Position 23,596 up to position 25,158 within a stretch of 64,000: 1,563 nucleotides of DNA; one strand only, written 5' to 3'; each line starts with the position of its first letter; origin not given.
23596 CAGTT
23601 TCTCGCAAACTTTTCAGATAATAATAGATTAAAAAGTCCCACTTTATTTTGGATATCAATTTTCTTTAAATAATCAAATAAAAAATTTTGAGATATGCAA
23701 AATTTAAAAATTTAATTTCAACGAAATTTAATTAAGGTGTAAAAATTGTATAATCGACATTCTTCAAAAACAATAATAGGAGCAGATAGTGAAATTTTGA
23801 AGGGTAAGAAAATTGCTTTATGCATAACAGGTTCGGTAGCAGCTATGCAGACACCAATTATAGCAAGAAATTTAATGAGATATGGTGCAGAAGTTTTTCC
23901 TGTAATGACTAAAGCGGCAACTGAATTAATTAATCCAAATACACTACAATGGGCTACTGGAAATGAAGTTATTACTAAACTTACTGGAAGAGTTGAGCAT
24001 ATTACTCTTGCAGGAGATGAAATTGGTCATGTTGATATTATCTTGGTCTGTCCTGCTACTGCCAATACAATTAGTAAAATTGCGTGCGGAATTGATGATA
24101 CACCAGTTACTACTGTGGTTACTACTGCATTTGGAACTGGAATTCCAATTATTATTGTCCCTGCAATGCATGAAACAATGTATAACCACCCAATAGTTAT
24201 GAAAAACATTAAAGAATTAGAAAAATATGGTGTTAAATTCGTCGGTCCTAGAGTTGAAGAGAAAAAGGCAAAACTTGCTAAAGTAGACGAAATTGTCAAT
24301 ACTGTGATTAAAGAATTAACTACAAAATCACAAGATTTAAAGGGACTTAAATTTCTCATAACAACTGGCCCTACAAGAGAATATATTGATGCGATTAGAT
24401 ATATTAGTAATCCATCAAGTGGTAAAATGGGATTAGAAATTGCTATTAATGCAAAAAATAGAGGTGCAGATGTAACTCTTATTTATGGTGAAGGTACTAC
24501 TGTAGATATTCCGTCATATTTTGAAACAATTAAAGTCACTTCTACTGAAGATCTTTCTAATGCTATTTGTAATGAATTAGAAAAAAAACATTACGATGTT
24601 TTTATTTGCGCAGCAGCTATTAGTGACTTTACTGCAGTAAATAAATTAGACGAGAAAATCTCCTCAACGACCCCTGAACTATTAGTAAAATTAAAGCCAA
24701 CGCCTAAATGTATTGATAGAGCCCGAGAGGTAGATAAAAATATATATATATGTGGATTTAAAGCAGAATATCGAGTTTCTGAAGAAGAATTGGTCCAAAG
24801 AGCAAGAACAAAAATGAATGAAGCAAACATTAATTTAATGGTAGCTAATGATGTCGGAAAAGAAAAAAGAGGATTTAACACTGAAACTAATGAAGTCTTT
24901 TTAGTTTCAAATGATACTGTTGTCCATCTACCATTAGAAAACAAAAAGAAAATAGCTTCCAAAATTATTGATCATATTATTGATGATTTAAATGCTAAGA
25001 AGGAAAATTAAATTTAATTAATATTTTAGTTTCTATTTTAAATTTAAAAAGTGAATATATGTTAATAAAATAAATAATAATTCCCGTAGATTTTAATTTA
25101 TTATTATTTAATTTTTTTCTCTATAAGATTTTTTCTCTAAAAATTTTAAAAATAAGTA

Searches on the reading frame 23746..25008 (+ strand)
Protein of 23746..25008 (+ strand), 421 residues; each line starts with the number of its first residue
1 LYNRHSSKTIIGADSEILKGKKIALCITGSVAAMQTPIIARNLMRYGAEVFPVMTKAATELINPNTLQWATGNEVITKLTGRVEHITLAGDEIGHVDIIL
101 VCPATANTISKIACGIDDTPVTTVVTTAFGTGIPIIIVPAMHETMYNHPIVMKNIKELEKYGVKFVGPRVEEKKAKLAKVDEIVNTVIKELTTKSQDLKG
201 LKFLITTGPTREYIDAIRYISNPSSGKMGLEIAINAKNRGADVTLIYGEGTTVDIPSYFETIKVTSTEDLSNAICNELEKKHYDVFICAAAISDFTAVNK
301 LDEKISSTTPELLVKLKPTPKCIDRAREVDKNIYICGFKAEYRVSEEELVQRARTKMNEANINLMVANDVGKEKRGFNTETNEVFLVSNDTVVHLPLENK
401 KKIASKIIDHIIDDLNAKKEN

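Call 42: search_protein_families(library=pfam, proteins=[window:23746-25008:+], max_evalue=0.001)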
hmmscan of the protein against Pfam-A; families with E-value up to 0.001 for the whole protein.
window:23746-25008:+ (421 aa): 2 families
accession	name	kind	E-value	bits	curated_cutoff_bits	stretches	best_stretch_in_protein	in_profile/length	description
PF04127.22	DFP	-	2.3e-54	184.5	22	1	198-387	1-186/186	DNA/pantothenate metabolism flavoprotein C-terminal domain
PF02441.25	Flavoprotein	-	3.3e-31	108.5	22.7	1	21-190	1-161/162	Flavoprotein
